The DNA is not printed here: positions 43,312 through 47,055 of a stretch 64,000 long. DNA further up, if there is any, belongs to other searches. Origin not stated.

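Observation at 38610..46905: Three-gene operon pairing a Cas4-like nuclease/SF1 helicase with Mre11-like and Rad50-like proteins, in a defence-island context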

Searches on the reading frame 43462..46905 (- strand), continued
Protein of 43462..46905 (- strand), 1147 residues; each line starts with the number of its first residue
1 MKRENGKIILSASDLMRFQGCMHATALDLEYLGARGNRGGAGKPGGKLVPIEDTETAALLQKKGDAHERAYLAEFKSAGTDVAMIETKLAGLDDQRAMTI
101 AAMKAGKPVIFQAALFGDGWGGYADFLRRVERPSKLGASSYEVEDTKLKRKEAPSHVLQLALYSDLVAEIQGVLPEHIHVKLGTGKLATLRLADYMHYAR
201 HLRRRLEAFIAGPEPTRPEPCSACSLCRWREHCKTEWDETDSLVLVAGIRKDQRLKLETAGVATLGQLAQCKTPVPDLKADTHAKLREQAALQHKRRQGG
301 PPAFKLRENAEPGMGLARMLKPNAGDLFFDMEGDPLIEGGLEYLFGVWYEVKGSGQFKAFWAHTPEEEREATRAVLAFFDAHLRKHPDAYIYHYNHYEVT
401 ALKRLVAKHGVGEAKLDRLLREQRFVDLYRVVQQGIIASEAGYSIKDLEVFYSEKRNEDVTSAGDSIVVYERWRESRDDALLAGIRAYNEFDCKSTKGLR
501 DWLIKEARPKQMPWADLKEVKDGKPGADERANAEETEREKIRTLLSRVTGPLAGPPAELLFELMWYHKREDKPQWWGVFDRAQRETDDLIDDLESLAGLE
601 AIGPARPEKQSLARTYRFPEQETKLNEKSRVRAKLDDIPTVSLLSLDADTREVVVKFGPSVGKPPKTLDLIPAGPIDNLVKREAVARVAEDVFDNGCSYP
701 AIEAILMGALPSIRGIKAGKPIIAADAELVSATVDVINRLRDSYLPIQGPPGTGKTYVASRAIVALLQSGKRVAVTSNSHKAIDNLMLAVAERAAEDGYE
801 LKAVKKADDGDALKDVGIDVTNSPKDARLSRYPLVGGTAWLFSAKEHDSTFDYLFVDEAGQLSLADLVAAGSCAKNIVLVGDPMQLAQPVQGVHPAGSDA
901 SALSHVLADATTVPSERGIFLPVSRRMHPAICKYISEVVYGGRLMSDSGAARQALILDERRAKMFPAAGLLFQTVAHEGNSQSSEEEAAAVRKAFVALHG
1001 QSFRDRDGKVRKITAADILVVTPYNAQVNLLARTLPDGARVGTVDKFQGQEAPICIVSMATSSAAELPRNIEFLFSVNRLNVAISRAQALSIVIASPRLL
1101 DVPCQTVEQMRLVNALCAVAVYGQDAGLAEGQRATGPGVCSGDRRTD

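Call 64: find_encoding_contigs(protein=P0122, flank=8000, max_places=1)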
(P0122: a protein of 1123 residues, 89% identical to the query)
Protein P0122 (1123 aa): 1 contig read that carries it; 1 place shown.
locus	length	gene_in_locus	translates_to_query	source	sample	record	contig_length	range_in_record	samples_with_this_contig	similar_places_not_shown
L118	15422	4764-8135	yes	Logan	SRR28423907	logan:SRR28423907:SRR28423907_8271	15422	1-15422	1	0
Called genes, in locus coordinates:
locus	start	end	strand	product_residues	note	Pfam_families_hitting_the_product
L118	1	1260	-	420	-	?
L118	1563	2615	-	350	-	PF13280:WYL, PF25583:WCX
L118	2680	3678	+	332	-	-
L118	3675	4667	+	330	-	PF03372:Exo_endo_phos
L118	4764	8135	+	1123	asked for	PF13482:RNase_H_2, PF13086:AAA_11 (weak), PF13245:AAA_19, PF13604:AAA_30, PF01443:Viral_helicase1 (faint), PF13086:AAA_11 (weak), PF13087:AAA_12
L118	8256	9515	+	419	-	PF00149:Metallophos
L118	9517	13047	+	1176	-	PF13476:AAA_23 (weak), PF13514:AAA_27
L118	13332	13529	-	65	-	PF05930:Phage_AlpA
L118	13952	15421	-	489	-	?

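Call 65: find_encoding_contigs(protein=P0124, flank=8000, max_places=1)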
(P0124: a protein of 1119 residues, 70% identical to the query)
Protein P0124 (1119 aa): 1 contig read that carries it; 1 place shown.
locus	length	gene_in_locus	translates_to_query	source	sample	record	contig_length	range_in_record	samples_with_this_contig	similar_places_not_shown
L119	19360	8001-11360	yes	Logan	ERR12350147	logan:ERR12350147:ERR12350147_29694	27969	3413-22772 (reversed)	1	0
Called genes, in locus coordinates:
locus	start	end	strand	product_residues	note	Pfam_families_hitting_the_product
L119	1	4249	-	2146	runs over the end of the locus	PF00069:Pkinase, PF07714:PK_Tyr_Ser-Thr (weak), PF13195:DUF4011, PF13086:AAA_11, PF13245:AAA_19 (faint), PF13086:AAA_11 (weak), PF13087:AAA_12, PF18741:MTES_1575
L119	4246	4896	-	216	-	PF13353:Fer4_12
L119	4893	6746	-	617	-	PF07724:AAA_2, PF07728:AAA_5, PF10431:ClpB_D2-small (weak)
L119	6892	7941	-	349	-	PF13280:WYL, PF25583:WCX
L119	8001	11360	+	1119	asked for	PF13482:RNase_H_2, PF13086:AAA_11 (weak), PF13245:AAA_19, PF13604:AAA_30, PF05127:NAT10_TcmA_helicase (faint), PF09848:SLFN-g3_helicase (faint), PF13086:AAA_11 (weak), PF13087:AAA_12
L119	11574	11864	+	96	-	-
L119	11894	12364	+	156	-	-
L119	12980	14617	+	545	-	-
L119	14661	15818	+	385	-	-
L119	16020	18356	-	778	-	PF10593:Z1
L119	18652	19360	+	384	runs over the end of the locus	PF00145:DNA_methylase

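Call 66: find_encoding_contigs(protein=P0127, flank=8000, max_places=2)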
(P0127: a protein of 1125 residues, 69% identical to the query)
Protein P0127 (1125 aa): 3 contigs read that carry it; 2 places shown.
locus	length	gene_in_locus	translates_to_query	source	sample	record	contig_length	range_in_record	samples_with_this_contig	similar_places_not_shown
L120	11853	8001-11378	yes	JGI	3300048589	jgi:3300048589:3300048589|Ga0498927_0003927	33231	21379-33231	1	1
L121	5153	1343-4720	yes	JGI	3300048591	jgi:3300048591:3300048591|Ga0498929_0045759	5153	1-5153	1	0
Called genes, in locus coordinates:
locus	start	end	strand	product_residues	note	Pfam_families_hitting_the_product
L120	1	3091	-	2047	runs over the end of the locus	PF00069:Pkinase, PF07714:PK_Tyr_Ser-Thr (weak), PF13195:DUF4011, PF13086:AAA_11, PF13245:AAA_19 (faint), PF13086:AAA_11, PF13087:AAA_12, PF18741:MTES_1575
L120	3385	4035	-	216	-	PF13353:Fer4_12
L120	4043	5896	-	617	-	PF07724:AAA_2, PF07728:AAA_5, PF10431:ClpB_D2-small (weak)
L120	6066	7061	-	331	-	PF13280:WYL, PF25583:WCX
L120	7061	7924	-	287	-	-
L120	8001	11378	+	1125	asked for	PF13482:RNase_H_2, PF04851:ResIII (weak), PF13086:AAA_11, PF13245:AAA_19, PF13604:AAA_30, PF01443:Viral_helicase1 (faint), PF13086:AAA_11 (weak), PF13087:AAA_12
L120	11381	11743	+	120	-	-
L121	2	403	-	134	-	?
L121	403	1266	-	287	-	-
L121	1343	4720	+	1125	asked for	PF13482:RNase_H_2, PF04851:ResIII (weak), PF13086:AAA_11, PF13245:AAA_19, PF13604:AAA_30, PF01443:Viral_helicase1 (faint), PF13086:AAA_11 (weak), PF13087:AAA_12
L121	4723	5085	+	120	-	-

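Call 72: search_protein_families(library=pfam, proteins=[L003:6795-10025:+, L003:10025-11341:+, L009:13313-15781:+, L009:15781-17097:+, L012:13277-16480:+, L012:16480-17847:+, L031:13915-16389:+, L031:16395-17699:+, L039:13414-15735:+, L039:15732-17027:+], max_evalue=0.001)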
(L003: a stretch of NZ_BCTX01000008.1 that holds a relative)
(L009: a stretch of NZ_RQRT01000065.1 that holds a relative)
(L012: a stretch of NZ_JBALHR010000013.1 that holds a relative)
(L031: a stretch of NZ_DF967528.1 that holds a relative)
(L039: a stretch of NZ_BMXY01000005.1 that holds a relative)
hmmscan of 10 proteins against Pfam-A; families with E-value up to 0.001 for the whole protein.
L003:6795-10025:+ (1076 aa): 4 families
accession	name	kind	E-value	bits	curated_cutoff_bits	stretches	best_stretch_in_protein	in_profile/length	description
PF07728.20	AAA_5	-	3.3e-14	53.5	22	1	854-935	63-139/139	AAA domain (dynein-related subfamily)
PF00004.35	AAA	-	5.6e-05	24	21.2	0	564-577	1-14/131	ATPase family associated with various cellular activities (AAA)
PF13481.12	AAA_25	-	0.00082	19.5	27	0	552-603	25-76/195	AAA domain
PF13401.12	AAA_22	-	0.00096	19.9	27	0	562-643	6-64/130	AAA domain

L003:10025-11341:+ (438 aa): 1 family
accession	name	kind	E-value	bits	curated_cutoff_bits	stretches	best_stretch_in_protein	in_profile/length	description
PF10117.15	McrBC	-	5.4e-72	242.9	23.9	1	54-381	1-318/318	McrBC 5-methylcytosine restriction system component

L009:13313-15781:+ (822 aa): 4 families
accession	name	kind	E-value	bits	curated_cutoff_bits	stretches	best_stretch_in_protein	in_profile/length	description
PF07728.20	AAA_5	-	2.3e-16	60.5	22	1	604-692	56-139/139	AAA domain (dynein-related subfamily)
PF14267.11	DUF4357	-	3e-07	30.7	38.4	1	50-94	1-43/54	Domain of unknown function (DUF4357)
PF00004.35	AAA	-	3.8e-05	24.6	21.2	0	318-330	1-13/131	ATPase family associated with various cellular activities (AAA)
PF13401.12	AAA_22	-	0.00029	21.6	27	0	314-398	4-63/130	AAA domain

L009:15781-17097:+ (438 aa): 1 family
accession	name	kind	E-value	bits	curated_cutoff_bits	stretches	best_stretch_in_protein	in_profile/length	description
PF10117.15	McrBC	-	5.4e-70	236.3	23.9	1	54-381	1-318/318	McrBC 5-methylcytosine restriction system component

L012:13277-16480:+ (1067 aa): 2 families
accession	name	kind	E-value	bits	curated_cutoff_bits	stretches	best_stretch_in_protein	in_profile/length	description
PF07728.20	AAA_5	-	4.3e-16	59.6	22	1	853-937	65-139/139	AAA domain (dynein-related subfamily)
PF00004.35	AAA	-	3.6e-06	27.9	21.2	0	856-942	54-128/131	ATPase family associated with various cellular activities (AAA)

L012:16480-17847:+ (455 aa): 1 family
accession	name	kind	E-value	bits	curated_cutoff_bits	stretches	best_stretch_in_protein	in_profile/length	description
PF10117.15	McrBC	-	3e-75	253.5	23.9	1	54-380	1-318/318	McrBC 5-methylcytosine restriction system component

L031:13915-16389:+ (824 aa): 2 families
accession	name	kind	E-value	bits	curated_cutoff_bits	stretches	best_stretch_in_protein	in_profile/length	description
PF07728.20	AAA_5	-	3.5e-12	47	22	1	604-692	60-139/139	AAA domain (dynein-related subfamily)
PF00004.35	AAA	-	1.6e-06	29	21.2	0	577-696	27-127/131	ATPase family associated with various cellular activities (AAA)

L031:16395-17699:+ (434 aa): 1 family
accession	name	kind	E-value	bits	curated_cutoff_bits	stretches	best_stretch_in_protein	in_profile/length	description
PF10117.15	McrBC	-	5.5e-76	256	23.9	1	53-369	2-318/318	McrBC 5-methylcytosine restriction system component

L039:13414-15735:+ (773 aa): 3 families
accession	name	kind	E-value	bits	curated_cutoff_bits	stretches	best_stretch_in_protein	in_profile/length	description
PF07728.20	AAA_5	-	1.3e-11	45.1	22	1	537-626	65-139/139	AAA domain (dynein-related subfamily)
PF00004.35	AAA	-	0.00023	22.1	21.2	0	531-630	44-127/131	ATPase family associated with various cellular activities (AAA)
PF24706.1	DUF7669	-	0.00043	20.9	23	0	11-75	3-71/75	Domain of unknown function (DUF7669)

L039:15732-17027:+ (431 aa): 1 family
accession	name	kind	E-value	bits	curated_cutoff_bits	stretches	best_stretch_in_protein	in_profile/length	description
PF10117.15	McrBC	-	6.6e-100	334.6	23.9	1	59-380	1-318/318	McrBC 5-methylcytosine restriction system component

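Call 75: search_protein_families(library=padloc, proteins=[L102:10283-11392:+, L102:11389-14019:+], max_evalue=0.0001)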
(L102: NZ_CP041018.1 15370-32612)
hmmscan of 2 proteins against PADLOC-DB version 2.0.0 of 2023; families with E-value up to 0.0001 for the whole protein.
L102:10283-11392:+ (369 aa): 0 families

L102:11389-14019:+ (876 aa): 22 families
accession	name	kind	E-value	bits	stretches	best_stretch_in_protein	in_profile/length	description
PDLC03859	LmuB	-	7.4e-11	39.9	0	287-861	218-584/611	-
PDLC04135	mad3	-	2.7e-10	38.3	1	5-259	2-244/374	mads_3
PDLC00102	GajA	-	1.9e-08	31.2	1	5-54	3-50/532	AAA ATPase domain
PDLC00099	GajA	-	5.8e-08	30.1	1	5-56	3-58/626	AAA ATPase domain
PDLC00071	GajA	-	6.8e-08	29.7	1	5-64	3-60/588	AAA ATPase domain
PDLC00299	PtuA1|PtuA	-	7e-08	29.9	1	3-50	53-98/535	AAA ATPase domain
PDLC00091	GajA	-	8.6e-08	29.4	1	5-55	3-52/627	AAA ATPase domain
PDLC00069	GajA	-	1.3e-07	28.4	1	6-56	4-52/687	AAA ATPase domain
PDLC00098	GajA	-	2.6e-07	27.8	1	5-68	3-63/534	AAA ATPase domain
PDLC02979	AriA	-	3.8e-07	28.2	1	5-49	3-45/373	-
PDLC02913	ATPase_I-A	-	3.8e-07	27.6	1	3-50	52-97/508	-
PDLC04611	PDC-M38A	-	5.3e-07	27.5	1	7-48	4-43/383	-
PDLC00278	PtuA1|PtuA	-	1.9e-06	25.4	1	4-51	2-47/436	AAA ATPase domain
PDLC02336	AbiLi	-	2.3e-06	25.4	1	5-60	2-54/340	AbiLi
PDLC02756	PbeC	-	2.5e-06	24.8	0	211-433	317-546/643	PbeC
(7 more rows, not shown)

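Call 99: predict_structure(alignment_id=A1)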
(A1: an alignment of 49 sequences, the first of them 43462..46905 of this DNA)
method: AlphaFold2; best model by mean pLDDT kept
length: 1147 residues; sequences in the alignment: 49
mean_pLDDT: 87.9   pTM: 0.82
mean pLDDT of the five models: 87.9, 87.3, 85.2, 85.0, 84.5
residues with pLDDT >= 90: 663; 70-90: 413; 50-70: 42; < 50: 29
segments of 3 or more residues with pLDDT < 50: 37-45, 521-523, 1131-1147
pLDDT, mean of each block of 10 residues (from residue 1): 86 89 91 58 59 80 88 93 88 91 96 91 94 94 90 90 95 95 87 93 93 88 84 91 90 87 94 84 90 93 87 84 95 76 95 92 92 95 91 92 87 87 89 91 89 82 86 90 94 95 93 73 59 82 87 91 90 83 82 86 91 91 79 87 89 91 91 86 95 92 94 93 92 96 93 90 97 94 93 96 92 93 93 95 95 91 92 97 73 80 85 92 93 92 92 95 93 86 89 96 96 96 85 91 83 94 68 72 92 93 87 91 71 37 29
secondary structure, 60 per line:
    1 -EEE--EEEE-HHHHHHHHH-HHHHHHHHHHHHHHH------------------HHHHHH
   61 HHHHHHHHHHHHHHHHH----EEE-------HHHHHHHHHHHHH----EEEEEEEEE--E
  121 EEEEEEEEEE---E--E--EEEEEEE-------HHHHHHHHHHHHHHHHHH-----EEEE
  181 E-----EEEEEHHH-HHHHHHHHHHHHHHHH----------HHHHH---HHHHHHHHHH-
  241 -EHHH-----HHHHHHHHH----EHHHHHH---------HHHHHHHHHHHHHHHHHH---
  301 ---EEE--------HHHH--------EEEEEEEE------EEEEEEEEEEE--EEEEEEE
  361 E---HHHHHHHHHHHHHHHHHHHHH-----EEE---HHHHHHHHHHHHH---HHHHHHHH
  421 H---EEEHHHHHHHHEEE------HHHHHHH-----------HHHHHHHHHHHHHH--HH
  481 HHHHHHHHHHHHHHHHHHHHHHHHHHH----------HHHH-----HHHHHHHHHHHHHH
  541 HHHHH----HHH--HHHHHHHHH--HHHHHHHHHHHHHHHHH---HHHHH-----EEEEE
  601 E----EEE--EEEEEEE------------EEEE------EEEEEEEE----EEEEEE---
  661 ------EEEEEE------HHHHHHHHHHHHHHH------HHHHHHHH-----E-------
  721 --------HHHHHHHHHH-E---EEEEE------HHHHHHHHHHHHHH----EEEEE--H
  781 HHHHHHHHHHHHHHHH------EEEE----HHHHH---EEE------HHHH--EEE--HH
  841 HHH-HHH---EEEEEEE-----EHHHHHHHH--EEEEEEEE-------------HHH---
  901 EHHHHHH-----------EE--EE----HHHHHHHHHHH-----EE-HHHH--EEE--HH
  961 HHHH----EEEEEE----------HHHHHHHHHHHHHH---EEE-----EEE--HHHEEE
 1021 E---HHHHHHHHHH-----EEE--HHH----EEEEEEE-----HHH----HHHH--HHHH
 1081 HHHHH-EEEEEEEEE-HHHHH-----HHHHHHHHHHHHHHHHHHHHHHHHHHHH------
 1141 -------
elements in order (helices of 4 or more, strands of 3 or more residues): E2-4 E7-10 H12-20 H22-36 H55-77 E82-84 H92-104 E109-117 E120-130 E140-146 H154-171 E177-181 E187-191 H196-211 H222-226 H230-239 H251-259 H265-270 H280-297 E304-306 H315-318 E327-334 E341-351 E354-361 H365-385 E391-393 H397-409 H413-421 E425-427 H428-435 E436-438 H445-451 H463-476 H479-507 H518-521 H527-545 H555-563 H566-582 H586-590 E596-601 E606-608 E611-617 E630-633 E640-647 E652-657 E667-672 H679-693 H700-707 H729-738 E744-748 H755-768 E773-777 H780-796 E803-806 H811-815 E819-821 H828-831 E834-836 H839-843 E851-857 H864-871 E874-881 H902-907 H929-939 H948-951 E954-956 H959-964 E969-974 H985-998 E1002-1004 E1010-1012 E1018-1021 H1025-1034 E1040-1042 E1052-1058 H1071-1074 H1077-1085 E1087-1095 H1097-1101 H1107-1134

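Call 101: fold_search(model_id=the predicted structure, library=pdb)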
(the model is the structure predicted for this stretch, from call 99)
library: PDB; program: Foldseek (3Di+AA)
matches with E <= 10: 1722; with E <= 0.001: 245
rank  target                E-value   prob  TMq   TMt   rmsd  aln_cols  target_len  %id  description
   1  5ean_A                1.2e-28  1.00  0.36  0.38  25.9      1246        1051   15  Crystal structure of Dna2 in complex with a 5' overhang DNA (released 2015-11-18)
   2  4b3g_B                2.1e-26  1.00  0.35  0.60   7.7       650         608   21  crystal structure of Ighmbp2 helicase in complex with RNA (released 2012-09-26)
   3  4b3f                  1.1e-25  1.00  0.33  0.55  10.0       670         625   19  crystal structure of Ighmbp2 helicase (released 2012-09-26)
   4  5eaw_A                3.4e-25  1.00  0.35  0.38  24.9      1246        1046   15  Crystal structure of Dna2 nuclease-helicase (released 2015-11-18)
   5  5eax_A                5.2e-25  1.00  0.36  0.39  25.3      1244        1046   15  Crystal structure of Dna2 in complex with an ssDNA (released 2015-11-18)
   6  4b3g_A                7.0e-25  1.00  0.35  0.61   7.3       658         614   20  crystal structure of Ighmbp2 helicase in complex with RNA (released 2012-09-26)
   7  2gjk                  5.7e-23  1.00  0.35  0.61   7.2       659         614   18  Structural and functional insights into the human Upf1 helicase core (released 2007-01-09)
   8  2wjv_A                9.0e-23  1.00  0.31  0.44   8.7       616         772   19  Crystal structure of the complex between human nonsense mediated decay factors UPF1 and UPF2 (released 2009-07-07)
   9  2xzo_A                1.0e-22  1.00  0.33  0.57   7.9       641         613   19  Upf1 helicase - RNA complex (released 2011-03-30)
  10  2gk6_A                2.2e-22  1.00  0.33  0.58   8.2       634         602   18  Structural and Functional insights into the human Upf1 helicase core (released 2007-01-09)
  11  2xzp                  2.3e-22  1.00  0.32  0.54   8.9       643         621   18  Upf1 helicase (released 2011-03-30)
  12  8rd3_A                6.3e-22  1.00  0.33  0.56   8.7       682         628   18  Crystal structure of Saccharomyces cerevisiae Nmd4 protein bound to Upf1 helicase domain (released 2024-08-14)
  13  2wjv_B                6.6e-22  1.00  0.32  0.45   8.8       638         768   18  Crystal structure of the complex between human nonsense mediated decay factors UPF1 and UPF2 (released 2009-07-07)
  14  2gk7                  2.2e-21  1.00  0.34  0.60   7.5       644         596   18  Structural and Functional insights into the human Upf1 helicase core (released 2007-01-09)
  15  8ftm_B                2.8e-21  1.00  0.32  0.48   9.7       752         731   16  Setx-ssRNA-ADP-SO4 complex (released 2023-10-25)
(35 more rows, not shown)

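Call 105: get_annotated_region(hit=H5, flank=6000)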
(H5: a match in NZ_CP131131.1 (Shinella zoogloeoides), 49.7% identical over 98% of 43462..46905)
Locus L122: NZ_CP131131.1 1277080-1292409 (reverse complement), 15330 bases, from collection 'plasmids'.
description: Shinella zoogloeoides strain Teo12 plasmid p1_Teo12, complete sequence
organism: Shinella zoogloeoides (NCBI taxid 352475)
taxonomy: Bacteria; Pseudomonadota; Alphaproteobacteria; Hyphomicrobiales; Rhizobiaceae; Shinella; Shinella zoogloeoides
host: -; source: isolate,Activated charcoal; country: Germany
typing (MOB-suite, as given by PLSDB): non-mobilizable
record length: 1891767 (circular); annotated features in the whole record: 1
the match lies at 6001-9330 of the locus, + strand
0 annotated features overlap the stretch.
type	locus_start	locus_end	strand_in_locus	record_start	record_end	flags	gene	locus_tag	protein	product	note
